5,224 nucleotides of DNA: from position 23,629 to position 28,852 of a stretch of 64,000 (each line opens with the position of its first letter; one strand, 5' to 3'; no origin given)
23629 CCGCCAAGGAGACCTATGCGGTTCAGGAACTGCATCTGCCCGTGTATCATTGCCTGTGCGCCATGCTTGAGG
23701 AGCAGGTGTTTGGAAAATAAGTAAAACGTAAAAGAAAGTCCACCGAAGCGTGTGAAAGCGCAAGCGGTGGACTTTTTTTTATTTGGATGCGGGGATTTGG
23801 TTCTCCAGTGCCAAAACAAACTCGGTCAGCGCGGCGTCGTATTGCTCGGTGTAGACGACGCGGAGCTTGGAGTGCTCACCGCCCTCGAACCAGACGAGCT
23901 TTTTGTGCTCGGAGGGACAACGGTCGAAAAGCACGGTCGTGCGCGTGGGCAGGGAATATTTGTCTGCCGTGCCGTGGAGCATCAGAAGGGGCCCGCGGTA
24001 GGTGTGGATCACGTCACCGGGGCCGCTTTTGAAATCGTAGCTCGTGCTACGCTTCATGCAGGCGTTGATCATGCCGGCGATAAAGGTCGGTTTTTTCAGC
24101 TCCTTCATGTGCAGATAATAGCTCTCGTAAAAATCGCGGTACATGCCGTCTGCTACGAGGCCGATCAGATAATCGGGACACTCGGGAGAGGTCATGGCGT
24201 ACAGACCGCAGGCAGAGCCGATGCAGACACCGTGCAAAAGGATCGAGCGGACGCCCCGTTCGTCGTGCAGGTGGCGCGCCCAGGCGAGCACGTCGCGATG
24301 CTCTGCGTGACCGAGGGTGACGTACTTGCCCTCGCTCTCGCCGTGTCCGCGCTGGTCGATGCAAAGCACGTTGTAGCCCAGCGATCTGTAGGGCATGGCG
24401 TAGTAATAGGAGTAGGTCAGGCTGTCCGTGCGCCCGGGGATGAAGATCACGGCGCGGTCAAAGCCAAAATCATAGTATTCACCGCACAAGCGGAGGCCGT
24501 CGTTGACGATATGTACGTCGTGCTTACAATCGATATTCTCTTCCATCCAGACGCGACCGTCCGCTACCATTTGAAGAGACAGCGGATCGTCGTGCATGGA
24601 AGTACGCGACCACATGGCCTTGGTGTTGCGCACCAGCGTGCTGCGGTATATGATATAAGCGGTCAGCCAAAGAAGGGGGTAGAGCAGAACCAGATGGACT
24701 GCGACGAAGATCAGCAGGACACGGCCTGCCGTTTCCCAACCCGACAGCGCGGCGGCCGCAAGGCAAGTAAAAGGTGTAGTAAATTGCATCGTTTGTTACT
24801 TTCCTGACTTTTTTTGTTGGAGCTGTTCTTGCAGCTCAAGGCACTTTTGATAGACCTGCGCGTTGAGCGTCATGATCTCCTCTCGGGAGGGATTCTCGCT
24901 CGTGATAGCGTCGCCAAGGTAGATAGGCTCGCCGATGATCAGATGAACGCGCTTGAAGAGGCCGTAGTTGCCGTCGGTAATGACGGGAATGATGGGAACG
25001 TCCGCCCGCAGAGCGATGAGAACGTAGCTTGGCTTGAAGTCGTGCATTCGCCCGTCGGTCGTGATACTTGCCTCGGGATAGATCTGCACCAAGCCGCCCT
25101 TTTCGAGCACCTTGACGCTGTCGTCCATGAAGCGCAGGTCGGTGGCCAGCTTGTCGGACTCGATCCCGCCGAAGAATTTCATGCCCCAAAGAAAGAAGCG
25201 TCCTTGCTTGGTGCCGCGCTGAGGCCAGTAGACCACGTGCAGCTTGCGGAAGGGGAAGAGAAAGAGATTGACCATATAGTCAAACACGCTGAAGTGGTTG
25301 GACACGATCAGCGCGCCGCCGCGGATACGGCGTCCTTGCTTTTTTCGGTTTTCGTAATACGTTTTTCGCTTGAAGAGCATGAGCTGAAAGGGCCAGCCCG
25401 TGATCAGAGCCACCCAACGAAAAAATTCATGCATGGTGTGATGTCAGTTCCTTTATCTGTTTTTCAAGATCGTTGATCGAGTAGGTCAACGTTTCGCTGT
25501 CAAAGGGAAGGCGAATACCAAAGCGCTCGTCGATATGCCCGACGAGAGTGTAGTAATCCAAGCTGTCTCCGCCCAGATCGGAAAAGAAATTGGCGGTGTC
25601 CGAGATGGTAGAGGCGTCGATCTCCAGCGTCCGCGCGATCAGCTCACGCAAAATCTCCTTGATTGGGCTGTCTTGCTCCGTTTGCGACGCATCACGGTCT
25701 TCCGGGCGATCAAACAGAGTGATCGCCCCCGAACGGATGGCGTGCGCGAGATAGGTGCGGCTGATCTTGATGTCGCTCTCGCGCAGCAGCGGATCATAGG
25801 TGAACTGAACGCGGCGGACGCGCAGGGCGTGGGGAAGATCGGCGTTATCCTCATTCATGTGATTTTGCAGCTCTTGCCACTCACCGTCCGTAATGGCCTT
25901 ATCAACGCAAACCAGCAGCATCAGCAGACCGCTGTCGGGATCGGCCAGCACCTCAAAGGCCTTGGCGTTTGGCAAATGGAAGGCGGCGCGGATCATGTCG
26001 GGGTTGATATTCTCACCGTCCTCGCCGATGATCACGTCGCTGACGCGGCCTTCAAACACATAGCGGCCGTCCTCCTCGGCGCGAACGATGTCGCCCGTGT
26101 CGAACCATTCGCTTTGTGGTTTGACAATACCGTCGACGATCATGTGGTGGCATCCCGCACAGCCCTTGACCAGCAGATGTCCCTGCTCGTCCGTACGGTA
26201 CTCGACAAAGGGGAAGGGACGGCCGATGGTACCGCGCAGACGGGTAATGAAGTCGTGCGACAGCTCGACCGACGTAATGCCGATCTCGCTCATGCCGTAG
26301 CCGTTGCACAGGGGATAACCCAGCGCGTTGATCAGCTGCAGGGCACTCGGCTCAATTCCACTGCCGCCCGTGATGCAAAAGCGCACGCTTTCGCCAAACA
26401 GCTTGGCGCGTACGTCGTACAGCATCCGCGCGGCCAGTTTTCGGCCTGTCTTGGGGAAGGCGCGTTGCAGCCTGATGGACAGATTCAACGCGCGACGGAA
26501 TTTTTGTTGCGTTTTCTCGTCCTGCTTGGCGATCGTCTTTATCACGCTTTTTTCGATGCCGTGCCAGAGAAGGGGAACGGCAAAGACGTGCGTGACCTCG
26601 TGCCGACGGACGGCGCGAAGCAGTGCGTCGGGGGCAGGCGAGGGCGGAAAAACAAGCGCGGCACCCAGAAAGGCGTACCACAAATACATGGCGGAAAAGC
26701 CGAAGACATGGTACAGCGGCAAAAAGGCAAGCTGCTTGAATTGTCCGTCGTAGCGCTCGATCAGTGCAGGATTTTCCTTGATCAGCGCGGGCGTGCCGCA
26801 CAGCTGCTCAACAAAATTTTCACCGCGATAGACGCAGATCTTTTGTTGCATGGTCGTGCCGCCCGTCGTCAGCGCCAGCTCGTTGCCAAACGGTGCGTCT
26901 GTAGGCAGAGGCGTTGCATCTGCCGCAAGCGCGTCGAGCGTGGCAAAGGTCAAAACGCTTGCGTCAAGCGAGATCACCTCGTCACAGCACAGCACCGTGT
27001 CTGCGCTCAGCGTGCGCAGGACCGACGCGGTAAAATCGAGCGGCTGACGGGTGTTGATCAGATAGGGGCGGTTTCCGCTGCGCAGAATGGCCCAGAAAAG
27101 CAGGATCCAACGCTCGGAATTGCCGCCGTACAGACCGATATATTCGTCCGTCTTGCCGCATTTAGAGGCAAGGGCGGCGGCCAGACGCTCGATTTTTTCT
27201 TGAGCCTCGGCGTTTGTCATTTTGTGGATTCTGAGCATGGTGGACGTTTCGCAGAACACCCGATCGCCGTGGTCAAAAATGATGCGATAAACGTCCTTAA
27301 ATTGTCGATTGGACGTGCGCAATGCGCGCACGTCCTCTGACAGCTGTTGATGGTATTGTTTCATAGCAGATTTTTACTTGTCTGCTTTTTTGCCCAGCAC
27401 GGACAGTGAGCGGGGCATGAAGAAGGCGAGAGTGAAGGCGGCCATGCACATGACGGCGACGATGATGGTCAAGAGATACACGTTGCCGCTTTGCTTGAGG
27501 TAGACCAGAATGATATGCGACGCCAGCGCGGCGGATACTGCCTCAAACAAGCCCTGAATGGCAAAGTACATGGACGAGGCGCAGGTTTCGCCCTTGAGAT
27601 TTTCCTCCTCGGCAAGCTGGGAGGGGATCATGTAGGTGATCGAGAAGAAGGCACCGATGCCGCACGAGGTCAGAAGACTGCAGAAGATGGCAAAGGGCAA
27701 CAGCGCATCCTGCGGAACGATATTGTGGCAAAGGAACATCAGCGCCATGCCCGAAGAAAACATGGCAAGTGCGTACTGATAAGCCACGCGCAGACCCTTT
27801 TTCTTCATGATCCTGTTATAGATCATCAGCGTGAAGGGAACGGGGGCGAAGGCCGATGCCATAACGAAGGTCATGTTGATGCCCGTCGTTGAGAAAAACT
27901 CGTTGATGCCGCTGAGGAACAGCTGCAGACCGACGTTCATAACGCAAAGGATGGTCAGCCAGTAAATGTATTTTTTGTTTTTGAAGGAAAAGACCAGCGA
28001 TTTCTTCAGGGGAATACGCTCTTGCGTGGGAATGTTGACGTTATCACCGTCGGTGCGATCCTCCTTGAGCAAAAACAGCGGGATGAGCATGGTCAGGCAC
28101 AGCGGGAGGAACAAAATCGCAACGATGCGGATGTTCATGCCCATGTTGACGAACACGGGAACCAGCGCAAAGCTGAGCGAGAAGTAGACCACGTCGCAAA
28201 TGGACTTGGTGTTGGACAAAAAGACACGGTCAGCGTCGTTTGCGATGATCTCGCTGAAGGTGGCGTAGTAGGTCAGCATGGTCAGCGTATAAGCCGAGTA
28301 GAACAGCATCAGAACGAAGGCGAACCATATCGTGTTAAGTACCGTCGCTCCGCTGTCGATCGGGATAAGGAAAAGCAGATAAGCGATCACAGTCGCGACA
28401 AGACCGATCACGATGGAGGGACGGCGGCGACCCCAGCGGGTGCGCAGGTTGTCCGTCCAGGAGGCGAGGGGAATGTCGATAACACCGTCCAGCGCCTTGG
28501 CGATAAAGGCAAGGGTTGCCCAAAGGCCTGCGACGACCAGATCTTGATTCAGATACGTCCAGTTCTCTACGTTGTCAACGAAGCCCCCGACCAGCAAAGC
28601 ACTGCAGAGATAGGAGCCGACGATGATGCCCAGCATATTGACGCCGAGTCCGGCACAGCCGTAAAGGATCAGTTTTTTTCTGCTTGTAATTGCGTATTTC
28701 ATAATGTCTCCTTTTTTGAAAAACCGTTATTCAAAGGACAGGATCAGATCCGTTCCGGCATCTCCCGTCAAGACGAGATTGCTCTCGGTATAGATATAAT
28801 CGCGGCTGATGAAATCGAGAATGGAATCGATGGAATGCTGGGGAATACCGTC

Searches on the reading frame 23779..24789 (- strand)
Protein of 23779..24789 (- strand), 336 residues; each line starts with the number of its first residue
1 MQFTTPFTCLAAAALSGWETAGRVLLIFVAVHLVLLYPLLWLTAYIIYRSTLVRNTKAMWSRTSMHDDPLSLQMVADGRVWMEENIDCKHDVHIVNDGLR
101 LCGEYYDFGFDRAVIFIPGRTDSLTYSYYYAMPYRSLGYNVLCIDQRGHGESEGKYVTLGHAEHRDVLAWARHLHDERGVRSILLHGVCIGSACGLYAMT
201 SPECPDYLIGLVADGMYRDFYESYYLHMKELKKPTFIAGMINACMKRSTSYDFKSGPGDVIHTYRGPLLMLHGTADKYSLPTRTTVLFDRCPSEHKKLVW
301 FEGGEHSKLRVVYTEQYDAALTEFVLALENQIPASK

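Call 60: search_protein_families(library=pfam, proteins=[window:23779-24789:-], max_evalue=0.00001)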
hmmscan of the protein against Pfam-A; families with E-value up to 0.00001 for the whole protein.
window:23779-24789:- (336 aa): 3 families
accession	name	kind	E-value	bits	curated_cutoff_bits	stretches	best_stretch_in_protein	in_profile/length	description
PF12146.15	Hydrolase_4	-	3e-14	53.4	27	1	112-212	5-105/239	Serine aminopeptidase, S33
PF00561.26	Abhydrolase_1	-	8.5e-09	35.9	25.8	1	113-198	2-86/245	alpha/beta hydrolase fold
PF12697.13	Abhydrolase_6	-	4.8e-06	27.8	26.3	0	114-221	1-100/217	Alpha/beta hydrolase family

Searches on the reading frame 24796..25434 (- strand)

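Call 60: search_protein_families(library=pfam, proteins=[window:24796-25434:-], max_evalue=0.00001)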
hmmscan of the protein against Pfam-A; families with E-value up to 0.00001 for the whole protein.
window:24796-25434:- (212 aa): 1 family
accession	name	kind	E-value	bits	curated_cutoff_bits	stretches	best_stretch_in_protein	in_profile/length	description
PF01553.26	Acyltransferase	-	2.9e-16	59.9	23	1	35-152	12-130/132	Acyltransferase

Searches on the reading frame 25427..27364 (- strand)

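Call 60: search_protein_families(library=pfam, proteins=[window:25427-27364:-], max_evalue=0.00001)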
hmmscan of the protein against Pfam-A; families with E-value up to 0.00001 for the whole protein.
window:25427-27364:- (645 aa): 2 families
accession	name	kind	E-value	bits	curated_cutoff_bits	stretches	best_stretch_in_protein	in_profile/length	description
PF00501.34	AMP-binding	-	1.8e-36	126.2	29.9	1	45-403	18-369/384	AMP-binding enzyme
PF00550.31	PP-binding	-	5.8e-12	46.1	20.8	1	571-622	2-52/67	Phosphopantetheine attachment site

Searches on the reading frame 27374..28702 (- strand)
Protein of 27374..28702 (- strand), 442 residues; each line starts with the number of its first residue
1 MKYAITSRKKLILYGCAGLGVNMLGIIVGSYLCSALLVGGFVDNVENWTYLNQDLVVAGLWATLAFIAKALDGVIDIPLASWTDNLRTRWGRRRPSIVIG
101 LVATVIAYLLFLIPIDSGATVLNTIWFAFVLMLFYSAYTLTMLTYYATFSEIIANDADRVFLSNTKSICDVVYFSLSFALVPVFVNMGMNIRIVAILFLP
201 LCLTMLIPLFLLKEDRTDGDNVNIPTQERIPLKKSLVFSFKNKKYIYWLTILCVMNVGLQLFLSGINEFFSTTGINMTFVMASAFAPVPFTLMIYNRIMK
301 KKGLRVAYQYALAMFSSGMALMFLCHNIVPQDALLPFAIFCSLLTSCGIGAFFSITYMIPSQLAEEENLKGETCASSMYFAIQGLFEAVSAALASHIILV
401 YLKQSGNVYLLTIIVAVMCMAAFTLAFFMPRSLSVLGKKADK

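Call 60: search_protein_families(library=pfam, proteins=[window:27374-28702:-], max_evalue=0.00001)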
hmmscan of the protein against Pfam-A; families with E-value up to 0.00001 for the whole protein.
window:27374-28702:- (442 aa): 2 families
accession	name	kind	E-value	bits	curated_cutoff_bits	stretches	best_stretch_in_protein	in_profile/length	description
PF13347.12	MFS_2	-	3.8e-24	85.5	27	1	13-406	1-385/427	MFS/sugar transport protein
PF07690.21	MFS_1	-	7.5e-10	38.7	33.4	1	12-369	3-328/347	Major Facilitator Superfamily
